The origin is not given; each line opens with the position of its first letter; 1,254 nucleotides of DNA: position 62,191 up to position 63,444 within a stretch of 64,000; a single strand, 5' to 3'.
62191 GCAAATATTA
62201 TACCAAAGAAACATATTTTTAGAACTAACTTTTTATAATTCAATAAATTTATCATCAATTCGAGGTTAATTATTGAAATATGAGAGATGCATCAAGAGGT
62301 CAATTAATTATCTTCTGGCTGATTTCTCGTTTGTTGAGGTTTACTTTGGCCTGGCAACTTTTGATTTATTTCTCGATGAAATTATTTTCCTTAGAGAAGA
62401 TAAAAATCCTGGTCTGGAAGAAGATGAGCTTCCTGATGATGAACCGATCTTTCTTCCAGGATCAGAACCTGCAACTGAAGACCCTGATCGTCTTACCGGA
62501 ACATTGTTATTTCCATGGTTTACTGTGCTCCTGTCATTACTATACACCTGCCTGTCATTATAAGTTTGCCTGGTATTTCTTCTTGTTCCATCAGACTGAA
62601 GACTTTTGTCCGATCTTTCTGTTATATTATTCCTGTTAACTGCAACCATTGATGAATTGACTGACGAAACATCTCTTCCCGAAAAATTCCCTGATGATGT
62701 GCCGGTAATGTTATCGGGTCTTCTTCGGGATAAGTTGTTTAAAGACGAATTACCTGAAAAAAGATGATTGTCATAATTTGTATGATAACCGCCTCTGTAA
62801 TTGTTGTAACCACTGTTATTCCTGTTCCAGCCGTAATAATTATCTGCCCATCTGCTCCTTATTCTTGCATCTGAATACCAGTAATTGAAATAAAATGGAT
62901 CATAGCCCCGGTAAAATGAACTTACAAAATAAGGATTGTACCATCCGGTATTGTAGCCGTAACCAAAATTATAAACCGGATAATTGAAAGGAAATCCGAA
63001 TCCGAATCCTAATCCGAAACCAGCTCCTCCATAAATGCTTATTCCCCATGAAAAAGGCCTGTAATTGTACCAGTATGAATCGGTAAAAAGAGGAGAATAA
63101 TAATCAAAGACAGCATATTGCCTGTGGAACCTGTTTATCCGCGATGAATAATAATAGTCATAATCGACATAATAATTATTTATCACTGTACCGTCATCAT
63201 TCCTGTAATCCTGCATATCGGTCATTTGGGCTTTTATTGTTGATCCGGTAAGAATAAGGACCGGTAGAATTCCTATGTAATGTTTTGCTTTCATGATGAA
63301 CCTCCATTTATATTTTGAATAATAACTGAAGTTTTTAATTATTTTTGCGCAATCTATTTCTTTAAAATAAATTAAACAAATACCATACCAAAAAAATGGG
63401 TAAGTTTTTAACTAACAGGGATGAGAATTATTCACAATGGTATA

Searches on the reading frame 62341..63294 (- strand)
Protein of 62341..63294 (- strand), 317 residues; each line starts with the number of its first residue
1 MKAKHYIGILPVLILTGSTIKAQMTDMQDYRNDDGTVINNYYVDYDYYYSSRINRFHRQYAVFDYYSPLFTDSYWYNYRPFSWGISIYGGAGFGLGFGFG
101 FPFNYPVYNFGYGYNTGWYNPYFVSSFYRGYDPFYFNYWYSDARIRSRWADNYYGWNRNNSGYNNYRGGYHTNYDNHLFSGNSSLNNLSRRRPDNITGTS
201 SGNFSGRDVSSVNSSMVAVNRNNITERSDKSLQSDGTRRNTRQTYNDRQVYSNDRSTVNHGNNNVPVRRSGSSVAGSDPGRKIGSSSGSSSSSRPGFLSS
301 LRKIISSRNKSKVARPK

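Call 7: search_protein_families(library=pfam, proteins=[window:62341-63294:-], max_evalue=0.001)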
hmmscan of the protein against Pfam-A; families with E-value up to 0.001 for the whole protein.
window:62341-63294:- (317 aa): 0 families

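Call 57: find_encoding_contigs(protein=window:62341-63294:-, flank=10000, max_places=2)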
Protein window:62341-63294:- (317 aa): 1 contig read that carries it; 1 place shown.
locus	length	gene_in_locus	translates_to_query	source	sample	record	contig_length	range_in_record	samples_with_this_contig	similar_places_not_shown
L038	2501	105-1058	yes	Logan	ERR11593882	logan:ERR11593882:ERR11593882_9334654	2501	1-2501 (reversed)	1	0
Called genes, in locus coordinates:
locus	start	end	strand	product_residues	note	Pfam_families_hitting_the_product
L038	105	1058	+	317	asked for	-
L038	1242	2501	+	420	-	?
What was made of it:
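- Tried and rejected: It returned only a 2.5-kb contig (call 57).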
